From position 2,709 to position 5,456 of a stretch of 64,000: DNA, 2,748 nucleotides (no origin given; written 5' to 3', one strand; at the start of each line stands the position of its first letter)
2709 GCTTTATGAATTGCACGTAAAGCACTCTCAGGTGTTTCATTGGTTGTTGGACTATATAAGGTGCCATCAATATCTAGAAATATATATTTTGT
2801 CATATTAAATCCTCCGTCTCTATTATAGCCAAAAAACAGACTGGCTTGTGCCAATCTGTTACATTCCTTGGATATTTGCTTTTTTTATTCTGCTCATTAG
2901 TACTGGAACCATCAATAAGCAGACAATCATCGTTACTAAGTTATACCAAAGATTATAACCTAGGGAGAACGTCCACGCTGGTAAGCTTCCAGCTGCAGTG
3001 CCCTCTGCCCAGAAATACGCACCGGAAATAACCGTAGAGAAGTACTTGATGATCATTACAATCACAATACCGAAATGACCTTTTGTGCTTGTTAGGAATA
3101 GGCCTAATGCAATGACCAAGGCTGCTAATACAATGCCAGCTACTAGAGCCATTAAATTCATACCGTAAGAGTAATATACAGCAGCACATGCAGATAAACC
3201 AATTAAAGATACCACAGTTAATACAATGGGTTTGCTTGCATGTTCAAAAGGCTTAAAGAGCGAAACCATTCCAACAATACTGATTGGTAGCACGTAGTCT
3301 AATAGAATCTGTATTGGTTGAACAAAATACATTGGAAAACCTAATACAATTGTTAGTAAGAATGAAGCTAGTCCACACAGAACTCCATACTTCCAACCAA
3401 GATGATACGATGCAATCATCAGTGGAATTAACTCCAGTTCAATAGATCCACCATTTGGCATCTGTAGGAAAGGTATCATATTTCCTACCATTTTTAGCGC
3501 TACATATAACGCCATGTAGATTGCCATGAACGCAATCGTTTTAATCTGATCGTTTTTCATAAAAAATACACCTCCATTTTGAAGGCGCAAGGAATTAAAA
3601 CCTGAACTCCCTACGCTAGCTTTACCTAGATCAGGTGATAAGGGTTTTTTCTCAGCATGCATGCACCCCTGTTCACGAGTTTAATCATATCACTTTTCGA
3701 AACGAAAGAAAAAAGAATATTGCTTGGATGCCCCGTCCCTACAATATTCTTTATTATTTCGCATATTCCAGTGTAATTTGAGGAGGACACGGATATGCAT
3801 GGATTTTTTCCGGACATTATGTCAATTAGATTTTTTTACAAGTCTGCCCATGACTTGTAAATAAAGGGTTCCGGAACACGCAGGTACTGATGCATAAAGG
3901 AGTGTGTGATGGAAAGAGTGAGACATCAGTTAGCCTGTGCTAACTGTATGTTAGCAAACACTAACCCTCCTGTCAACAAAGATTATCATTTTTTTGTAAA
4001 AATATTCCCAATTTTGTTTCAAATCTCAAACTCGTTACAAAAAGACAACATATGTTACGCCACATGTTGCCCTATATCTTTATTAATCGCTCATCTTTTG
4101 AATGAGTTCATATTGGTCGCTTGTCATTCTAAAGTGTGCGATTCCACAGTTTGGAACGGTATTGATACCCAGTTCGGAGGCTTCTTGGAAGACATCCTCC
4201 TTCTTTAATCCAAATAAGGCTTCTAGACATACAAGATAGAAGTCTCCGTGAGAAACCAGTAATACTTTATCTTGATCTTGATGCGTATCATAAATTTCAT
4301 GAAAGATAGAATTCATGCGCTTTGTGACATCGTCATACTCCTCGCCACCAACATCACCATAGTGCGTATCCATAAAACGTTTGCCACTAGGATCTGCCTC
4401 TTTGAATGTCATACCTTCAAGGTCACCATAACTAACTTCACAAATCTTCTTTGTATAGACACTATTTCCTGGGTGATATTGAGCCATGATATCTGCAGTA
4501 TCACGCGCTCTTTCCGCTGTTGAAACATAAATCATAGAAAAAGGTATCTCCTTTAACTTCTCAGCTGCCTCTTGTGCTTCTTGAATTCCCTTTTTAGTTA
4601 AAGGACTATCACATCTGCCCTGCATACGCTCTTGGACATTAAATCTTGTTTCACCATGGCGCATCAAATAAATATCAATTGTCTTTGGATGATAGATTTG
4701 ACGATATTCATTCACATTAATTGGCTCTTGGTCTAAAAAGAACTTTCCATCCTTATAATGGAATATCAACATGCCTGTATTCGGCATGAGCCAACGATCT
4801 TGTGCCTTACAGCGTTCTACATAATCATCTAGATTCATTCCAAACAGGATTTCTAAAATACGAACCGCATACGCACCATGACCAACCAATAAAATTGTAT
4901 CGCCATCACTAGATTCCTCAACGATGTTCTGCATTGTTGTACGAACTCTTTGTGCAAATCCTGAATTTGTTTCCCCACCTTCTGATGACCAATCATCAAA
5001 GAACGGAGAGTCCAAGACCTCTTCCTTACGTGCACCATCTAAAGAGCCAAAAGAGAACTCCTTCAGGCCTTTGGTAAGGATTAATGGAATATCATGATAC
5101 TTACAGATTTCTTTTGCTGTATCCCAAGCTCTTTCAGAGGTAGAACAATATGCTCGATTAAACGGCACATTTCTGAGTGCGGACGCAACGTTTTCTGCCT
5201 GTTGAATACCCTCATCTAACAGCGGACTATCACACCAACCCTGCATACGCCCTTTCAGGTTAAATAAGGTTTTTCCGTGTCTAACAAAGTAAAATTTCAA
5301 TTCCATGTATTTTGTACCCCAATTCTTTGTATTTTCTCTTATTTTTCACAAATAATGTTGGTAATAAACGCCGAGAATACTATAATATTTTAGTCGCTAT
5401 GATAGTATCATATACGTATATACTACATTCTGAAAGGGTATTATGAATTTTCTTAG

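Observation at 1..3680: TPP riboswitch controls an operon combining an ECF S-component, a Cof-type HAD phosphatase and a Gfo/Idh/MocA oxidoreductase, with its own EcfT-EcfA module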

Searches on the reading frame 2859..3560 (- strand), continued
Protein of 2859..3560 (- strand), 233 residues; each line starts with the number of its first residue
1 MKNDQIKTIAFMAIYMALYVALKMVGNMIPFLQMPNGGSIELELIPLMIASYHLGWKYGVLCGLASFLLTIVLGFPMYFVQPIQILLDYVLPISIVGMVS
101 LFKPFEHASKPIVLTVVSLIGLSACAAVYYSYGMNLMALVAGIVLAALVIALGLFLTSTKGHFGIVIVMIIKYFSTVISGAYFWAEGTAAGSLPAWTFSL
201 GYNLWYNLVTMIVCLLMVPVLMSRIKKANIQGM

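Call 37: find_encoding_contigs(protein=P0144, flank=4000, max_places=2)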
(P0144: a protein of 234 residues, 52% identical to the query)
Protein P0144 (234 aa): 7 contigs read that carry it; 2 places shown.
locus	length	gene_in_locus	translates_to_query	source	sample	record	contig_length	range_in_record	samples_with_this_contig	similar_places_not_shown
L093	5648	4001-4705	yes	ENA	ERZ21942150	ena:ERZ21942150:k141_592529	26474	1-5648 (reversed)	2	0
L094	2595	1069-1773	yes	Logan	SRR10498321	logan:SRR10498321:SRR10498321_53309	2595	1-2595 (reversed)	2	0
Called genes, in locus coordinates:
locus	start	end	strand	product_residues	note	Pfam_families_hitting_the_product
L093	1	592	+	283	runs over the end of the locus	PF01734:Patatin, PF19890:DUF6363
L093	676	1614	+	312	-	PF00294:PfkB, PF08543:Phos_pyr_kin (weak)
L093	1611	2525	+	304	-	PF04227:Indigoidine_A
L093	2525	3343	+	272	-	PF02522:Antibiotic_NAT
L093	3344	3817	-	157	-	PF01590:GAF, PF13185:GAF_2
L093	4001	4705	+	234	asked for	PF09515:Thia_YuaJ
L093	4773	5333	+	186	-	PF04167:DUF402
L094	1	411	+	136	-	?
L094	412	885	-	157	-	PF01590:GAF, PF13185:GAF_2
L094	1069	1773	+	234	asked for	PF09515:Thia_YuaJ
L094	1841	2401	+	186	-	PF04167:DUF402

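Call 40: search_solved_structures(query=A3, max_evalue=1, show_alignments=1)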
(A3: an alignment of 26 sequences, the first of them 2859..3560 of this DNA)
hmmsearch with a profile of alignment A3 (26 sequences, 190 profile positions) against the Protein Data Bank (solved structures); distinct sequences matched with E-value up to 1: 6.
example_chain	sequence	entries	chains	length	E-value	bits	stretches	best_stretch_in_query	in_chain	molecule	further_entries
4mes_A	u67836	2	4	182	2.5e-12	50.1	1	6-183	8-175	Thiamine transporter ThiT | thiamine binding protein ThiT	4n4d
3rlb_A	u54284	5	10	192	3e-12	49.8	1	6-183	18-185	ThiT | Thiamine transporter ThiT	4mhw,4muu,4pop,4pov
4tkr_A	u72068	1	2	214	4.3e-11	46.1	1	1-179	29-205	Thiamine transporter thia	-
4rfs_S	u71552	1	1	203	0.0096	18.8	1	16-181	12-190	Substrate binding pritein S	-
3p5n_A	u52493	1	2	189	0.41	13.5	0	4-181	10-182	Riboflavin uptake protein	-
5a8u_A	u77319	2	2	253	0.86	12.5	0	111-150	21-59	POLYHEDRIN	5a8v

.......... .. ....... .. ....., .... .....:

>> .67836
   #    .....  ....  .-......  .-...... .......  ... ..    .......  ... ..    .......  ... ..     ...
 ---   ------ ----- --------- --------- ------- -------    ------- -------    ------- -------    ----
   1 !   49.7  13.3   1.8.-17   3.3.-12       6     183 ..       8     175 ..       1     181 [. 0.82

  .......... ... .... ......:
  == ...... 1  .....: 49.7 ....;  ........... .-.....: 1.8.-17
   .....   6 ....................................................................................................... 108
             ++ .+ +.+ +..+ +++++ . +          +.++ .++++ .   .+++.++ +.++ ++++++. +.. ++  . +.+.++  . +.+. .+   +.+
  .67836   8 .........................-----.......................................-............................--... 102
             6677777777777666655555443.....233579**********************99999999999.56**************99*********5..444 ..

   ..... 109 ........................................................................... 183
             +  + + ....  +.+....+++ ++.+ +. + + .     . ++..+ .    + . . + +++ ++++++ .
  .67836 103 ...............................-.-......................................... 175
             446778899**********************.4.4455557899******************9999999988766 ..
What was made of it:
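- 2859..3560 (-): thiT: thiamine-type ECF S-component, 233 aa, with a ~48-residue insertion (about residues 107-158) that forms two extra helices. Profile hit to L. lactis ThiT 3RLB/4MES at E 3e-12 (call 40).
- On ThiT (thiamine ECF S-component): Profile E-value 3e-12 to 3RLB/4MES (call 40). From the call 40 alignment: E84 aligns with D88, Y85 with Y89, G129 with G180, W133 with W184, Y146 with F198 and N151 with N203.
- Tried and rejected: A 26-sequence profile was needed (call 40).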

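Call 57: predict_structure(alignment_id=A3)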
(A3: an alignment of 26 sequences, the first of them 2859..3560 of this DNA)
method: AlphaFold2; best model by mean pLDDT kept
length: 233 residues; sequences in the alignment: 26
mean_pLDDT: 86.5   pTM: 0.80
mean pLDDT of the five models: 86.5, 85.5, 85.1, 84.1, 83.1
residues with pLDDT >= 90: 98; 70-90: 115; 50-70: 20; < 50: 0
segments of 3 or more residues with pLDDT < 50: none
pLDDT, mean of each block of 10 residues (from residue 1): 86 96 90 74 96 96 95 80 90 96 75 84 83 87 88 72 85 91 80 87 85 90 89 64
secondary structure, 60 per line:
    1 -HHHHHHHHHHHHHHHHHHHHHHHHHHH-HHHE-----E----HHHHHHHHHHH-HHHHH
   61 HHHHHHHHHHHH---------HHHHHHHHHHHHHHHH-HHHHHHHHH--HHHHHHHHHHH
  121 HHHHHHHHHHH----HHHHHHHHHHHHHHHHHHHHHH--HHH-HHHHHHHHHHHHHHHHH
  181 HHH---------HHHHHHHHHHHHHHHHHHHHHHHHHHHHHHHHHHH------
elements in order: H2-28 H44-54 H56-72 H82-97 H99-107 H110-131 H136-157 H164-183 H193-227

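Call 59: fold_search(model_id=the predicted structure, library=pdb)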
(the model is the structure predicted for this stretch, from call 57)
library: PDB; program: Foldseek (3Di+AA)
matches with E <= 10: 197; with E <= 0.001: 4
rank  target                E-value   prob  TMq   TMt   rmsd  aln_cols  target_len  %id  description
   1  4tkr_B                4.3e-04  1.00  0.61  0.75   8.4       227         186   19  Native-SAD phasing for ThiT from Listeria monocytogenes serovar. (released 2014-06-18)
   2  4tkr_A                5.9e-04  1.00  0.59  0.74   8.3       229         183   18  Native-SAD phasing for ThiT from Listeria monocytogenes serovar. (released 2014-06-18)
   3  4muu_A                8.0e-04  1.00  0.52  0.65   8.2       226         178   19  Structure of ThiT with pyrithiamine bound (released 2014-09-17)
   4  3rlb_A                8.4e-04  1.00  0.57  0.74   9.5       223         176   19  Crystal structure at 2.0 A of the S-component for thiamin from an ECF-type ABC transporter (released 2011-06-29)
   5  3rlb_B                1.0e-03  1.00  0.55  0.71   9.6       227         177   19  Crystal structure at 2.0 A of the S-component for thiamin from an ECF-type ABC transporter (released 2011-06-29)
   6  5kc4_E                6.5e-02  1.00  0.50  0.68   6.2       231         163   17  Structure of TmRibU, orthorhombic crystal form (released 2016-06-29)
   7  5kbw_B                6.8e-02  1.00  0.56  0.73   5.7       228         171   14  Crystal structure of TmRibU, the riboflavin-binding S subunit from the Thermotoga maritima ECF transporter (released 2016-06-29)
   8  5kbw_A                1.1e-01  1.00  0.50  0.65  10.7       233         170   14  Crystal structure of TmRibU, the riboflavin-binding S subunit from the Thermotoga maritima ECF transporter (released 2016-06-29)
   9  5kc0                  1.7e-01  0.99  0.42  0.56  11.7       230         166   19  Crystal structure of TmRibU, hexagonal crystal form (released 2016-06-29)
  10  3p5n_A                1.9e-01  0.98  0.39  0.50  11.2       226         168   15  Structure and mechanism of the S component of a bacterial ECF transporter (released 2010-11-03)
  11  4dve_C                5.1e-01  0.91  0.43  0.51  10.2       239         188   16  Crystal structure at 2.1 A of the S-component for biotin from an ECF-type ABC transporter (released 2012-08-29)
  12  6lh1                  6.6e-01  0.14  0.21  0.17  18.6       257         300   16  Crystal structure of a cysteine-pair mutant (Y113C-P190C) of a bacterial bile acid transporter trapped in an outward-fac (released 2020-12-09)
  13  9kym_D                1.1e+00  0.51  0.32  0.38   9.1       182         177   13  Folate ECF transporter affected by PFOS (released 2025-06-18)
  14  7a0g_EEE              1.1e+00  0.11  0.18  0.13  37.7       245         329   13  Structure of the SmhB pore of the tripartite alpha-pore forming toxin, Smh, from Serratia marcescens. (released 2021-03-31)
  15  6zg3_C                1.2e+00  0.54  0.40  0.43  11.8       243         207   16  the structure of ECF PanT transporter in a complex with a nanobody (released 2021-03-03)
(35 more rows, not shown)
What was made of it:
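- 2859..3560 (-): Model pLDDT 86.5, with ThiT structures as the top PDB folds (calls 57, 59).
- On ThiT (thiamine ECF S-component): The top five PDB matches are ThiT (4TKR, 4MUU, 3RLB), with target-normalised TM 0.65-0.75 (calls 57, 59).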

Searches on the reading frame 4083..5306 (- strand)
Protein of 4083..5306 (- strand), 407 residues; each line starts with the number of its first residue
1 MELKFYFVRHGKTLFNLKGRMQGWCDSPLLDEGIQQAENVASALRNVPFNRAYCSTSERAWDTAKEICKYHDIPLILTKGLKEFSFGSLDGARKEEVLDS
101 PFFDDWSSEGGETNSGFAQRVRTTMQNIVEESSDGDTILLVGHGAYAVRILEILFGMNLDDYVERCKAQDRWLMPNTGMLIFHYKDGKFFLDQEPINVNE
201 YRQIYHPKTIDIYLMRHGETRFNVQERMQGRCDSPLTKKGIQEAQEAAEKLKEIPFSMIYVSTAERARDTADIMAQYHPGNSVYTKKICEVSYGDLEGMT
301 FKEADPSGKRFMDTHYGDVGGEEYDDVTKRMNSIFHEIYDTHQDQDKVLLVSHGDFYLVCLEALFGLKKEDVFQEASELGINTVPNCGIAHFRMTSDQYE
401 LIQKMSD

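Call 3: search_protein_families(library=pfam, proteins=[window:4083-5306:-], max_evalue=0.01)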
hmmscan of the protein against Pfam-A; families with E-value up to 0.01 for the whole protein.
window:4083-5306:- (407 aa): 1 family
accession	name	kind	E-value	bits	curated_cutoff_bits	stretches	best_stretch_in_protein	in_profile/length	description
PF00300.27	His_Phos_1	-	4.2e-83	278.2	21.7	2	212-398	1-185/194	Histidine phosphatase superfamily (branch 1)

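Call 4: search_protein_families(library=ncbifam, proteins=[window:4083-5306:-], max_evalue=0.01)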
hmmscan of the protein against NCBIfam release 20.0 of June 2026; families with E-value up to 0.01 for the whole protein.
window:4083-5306:- (407 aa): 20 families
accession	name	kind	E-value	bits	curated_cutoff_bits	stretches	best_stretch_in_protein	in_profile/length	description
TIGR03162.1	ribazole_cobC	equivalog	3.5e-54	182.9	162.9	2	212-380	1-171/176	alpha-ribazole phosphatase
NF011580.0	PRK15004.1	equivalog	9.9e-46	156.3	250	2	4-150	2-156/203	adenosylcobalamin/alpha-ribazole phosphatase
NF002901.0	PRK03482.1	equivalog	2.2e-38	132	261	2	211-367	3-164/215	2,3-diphosphoglycerate-dependent phosphoglycerate mutase GpmB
NF005567.0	PRK07238.1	equivalog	3e-38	132.2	326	2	210-353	178-326/378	bifunctional RNase H/acid phosphatase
NF045917.1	PhserinePhPspA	equivalog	6e-37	127.4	350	2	210-354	2-151/211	phosphoserine phosphatase PspA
NF009994.0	PRK13463.1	equivalog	2.6e-36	125.3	277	2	211-375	4-173/203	phosphoserine phosphatase 1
NF038349.1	dPGM_arch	equivalog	5e-34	117.9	225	2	213-371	2-155/194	2,3-diphosphoglycerate-dependent phosphoglycerate mutase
TIGR03848.1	MSMEG_4193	subfamily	1.4e-28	99.8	203.85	2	213-374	3-172/204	MSMEG_4193 family putative phosphomutase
NF009993.0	PRK13462.1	equivalog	1.1e-25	90.5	226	2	212-357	8-151/203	acid phosphatase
NF002217.0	PRK01112.1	equivalog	2.3e-25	89.3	320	2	212-275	4-67/228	2,3-bisphosphoglycerate-dependent phosphoglycerate mutase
NF010713.0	PRK14115.1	equivalog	7.6e-25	87.6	305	2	212-303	4-100/248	2,3-diphosphoglycerate-dependent phosphoglycerate mutase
TIGR01258.1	pgm_1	subfamily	1.1e-24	87.2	81.7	2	212-303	3-99/245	2,3-bisphosphoglycerate-dependent phosphoglycerate mutase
NF002339.0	PRK01295.1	equivalog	1.8e-24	86.4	316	2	213-382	6-187/206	2,3-bisphosphoglycerate-dependent phosphoglycerate mutase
NF010718.0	PRK14120.1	equivalog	3.1e-19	69.2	366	2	210-298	5-98/249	phosphoglyceromutase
NF010714.0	PRK14116.1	equivalog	3.8e-18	65.8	401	2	4-98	3-102/229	2,3-diphosphoglycerate-dependent phosphoglycerate mutase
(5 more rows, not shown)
